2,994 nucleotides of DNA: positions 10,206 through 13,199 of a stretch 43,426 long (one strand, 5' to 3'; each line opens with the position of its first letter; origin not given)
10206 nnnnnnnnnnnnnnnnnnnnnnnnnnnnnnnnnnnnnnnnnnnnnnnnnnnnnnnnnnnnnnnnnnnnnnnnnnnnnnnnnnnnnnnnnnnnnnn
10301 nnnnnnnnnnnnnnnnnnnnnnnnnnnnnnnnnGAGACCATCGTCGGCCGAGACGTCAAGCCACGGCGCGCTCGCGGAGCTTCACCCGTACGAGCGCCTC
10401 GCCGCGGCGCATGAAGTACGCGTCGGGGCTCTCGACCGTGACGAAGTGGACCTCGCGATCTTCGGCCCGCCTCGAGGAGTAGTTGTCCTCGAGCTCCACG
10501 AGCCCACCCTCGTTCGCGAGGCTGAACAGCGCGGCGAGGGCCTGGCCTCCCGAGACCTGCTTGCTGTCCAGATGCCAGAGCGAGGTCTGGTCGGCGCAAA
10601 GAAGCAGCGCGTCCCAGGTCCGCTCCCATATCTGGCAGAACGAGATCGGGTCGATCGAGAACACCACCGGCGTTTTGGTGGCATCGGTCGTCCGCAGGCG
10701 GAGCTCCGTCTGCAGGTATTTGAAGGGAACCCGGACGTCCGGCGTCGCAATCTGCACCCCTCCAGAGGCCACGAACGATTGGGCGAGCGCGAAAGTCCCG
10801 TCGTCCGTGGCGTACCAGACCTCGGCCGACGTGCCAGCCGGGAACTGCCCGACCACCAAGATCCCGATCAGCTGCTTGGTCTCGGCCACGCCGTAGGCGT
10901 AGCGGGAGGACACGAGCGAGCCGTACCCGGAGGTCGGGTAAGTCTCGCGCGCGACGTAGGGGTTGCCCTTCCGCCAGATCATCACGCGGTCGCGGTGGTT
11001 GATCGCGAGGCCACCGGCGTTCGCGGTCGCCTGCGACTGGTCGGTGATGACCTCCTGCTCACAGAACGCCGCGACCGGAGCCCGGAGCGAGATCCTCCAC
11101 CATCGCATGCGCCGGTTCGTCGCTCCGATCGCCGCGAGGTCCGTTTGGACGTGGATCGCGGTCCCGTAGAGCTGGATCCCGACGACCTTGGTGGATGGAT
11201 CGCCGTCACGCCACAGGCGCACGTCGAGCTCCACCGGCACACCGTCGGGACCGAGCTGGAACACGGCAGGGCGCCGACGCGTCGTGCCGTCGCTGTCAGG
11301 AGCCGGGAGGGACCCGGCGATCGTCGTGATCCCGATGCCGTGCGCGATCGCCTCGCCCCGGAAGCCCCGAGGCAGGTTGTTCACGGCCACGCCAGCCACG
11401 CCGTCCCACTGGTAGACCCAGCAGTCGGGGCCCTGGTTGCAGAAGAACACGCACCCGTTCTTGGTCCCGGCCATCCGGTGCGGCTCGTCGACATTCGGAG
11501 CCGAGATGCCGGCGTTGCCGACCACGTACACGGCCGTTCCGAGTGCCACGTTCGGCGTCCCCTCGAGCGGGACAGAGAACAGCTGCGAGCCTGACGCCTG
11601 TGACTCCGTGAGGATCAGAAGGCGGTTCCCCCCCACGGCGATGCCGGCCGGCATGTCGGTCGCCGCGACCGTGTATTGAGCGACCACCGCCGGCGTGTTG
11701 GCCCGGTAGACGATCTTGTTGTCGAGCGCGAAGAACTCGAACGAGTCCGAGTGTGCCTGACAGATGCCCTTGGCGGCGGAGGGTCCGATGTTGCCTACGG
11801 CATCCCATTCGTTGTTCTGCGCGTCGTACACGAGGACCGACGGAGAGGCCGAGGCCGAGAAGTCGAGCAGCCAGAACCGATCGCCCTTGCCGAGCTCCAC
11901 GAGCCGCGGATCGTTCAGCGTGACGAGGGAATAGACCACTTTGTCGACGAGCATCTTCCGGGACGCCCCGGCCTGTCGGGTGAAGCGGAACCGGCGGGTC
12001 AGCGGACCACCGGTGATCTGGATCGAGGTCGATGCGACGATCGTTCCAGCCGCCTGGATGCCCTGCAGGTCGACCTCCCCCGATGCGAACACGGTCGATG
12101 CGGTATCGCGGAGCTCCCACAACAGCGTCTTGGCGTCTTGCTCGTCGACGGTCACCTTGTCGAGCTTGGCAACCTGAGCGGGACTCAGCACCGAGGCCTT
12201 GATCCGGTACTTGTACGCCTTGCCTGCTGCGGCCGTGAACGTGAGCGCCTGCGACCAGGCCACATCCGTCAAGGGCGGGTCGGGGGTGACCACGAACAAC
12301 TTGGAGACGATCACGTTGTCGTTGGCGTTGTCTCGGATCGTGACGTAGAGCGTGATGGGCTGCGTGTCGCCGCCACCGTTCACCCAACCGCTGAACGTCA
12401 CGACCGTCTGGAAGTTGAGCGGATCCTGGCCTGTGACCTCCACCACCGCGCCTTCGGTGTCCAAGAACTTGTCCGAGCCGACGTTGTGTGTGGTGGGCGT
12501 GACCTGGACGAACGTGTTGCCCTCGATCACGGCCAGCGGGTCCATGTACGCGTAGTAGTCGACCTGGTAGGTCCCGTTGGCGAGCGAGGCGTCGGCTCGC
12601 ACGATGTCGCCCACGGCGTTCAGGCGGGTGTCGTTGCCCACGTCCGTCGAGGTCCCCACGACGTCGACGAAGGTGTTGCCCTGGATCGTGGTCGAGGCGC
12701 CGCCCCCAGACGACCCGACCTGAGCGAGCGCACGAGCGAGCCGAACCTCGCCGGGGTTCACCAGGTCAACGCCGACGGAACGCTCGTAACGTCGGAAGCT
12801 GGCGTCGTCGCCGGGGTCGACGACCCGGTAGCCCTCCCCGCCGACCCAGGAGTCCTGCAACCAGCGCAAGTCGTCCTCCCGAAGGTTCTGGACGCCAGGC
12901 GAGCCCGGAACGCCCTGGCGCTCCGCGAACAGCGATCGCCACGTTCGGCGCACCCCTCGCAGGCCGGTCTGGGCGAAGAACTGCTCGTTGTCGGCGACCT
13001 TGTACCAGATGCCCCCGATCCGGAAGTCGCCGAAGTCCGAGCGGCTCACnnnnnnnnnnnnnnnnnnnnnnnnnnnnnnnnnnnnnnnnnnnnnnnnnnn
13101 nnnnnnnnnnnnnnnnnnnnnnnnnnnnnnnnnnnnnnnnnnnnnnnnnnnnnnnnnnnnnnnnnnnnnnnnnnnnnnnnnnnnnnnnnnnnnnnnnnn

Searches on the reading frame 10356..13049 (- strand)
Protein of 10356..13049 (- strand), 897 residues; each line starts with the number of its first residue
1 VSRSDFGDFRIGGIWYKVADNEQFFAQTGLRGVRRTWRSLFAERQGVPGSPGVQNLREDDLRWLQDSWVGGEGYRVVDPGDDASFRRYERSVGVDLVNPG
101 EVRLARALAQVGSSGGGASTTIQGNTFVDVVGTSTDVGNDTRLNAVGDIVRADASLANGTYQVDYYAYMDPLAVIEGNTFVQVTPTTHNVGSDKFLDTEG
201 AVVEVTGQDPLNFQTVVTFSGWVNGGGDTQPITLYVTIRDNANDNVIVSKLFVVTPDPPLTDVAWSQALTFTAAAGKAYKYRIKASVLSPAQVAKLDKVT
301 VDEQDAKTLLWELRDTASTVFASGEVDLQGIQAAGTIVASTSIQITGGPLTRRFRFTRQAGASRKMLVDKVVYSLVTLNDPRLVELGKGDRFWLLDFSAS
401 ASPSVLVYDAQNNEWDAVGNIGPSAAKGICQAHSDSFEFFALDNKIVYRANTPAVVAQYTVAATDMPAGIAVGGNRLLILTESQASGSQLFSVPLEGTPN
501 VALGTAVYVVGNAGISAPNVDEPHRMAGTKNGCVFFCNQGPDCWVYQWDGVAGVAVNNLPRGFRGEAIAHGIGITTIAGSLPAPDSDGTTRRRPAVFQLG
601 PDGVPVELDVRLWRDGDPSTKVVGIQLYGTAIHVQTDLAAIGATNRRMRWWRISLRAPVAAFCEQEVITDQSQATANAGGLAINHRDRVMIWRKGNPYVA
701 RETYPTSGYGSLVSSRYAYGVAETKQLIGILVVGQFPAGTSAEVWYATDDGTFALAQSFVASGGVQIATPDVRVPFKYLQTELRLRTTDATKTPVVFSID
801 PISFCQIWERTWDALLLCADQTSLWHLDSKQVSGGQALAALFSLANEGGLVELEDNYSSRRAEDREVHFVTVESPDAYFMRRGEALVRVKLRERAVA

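Call 13: search_protein_families(library=phrogs, proteins=[window:10356-13049:-], max_evalue=0.01)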
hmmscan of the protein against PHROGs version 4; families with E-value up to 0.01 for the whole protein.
window:10356-13049:- (897 aa): 0 families

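Call 14: search_protein_families(library=pfam, proteins=[window:10356-13049:-], max_evalue=0.01)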
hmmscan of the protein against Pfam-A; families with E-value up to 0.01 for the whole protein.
window:10356-13049:- (897 aa): 0 families

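Call 47: search_solved_structures(query=window:10356-13049:-, max_evalue=0.01)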
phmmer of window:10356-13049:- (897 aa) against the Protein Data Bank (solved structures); distinct sequences matched with E-value up to 0.01: 0.

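Call 75: search_protein_families(library=ncbifam, proteins=[window:10356-13049:-], max_evalue=0.01)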
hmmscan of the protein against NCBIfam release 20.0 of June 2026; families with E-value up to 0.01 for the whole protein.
window:10356-13049:- (897 aa): 0 families
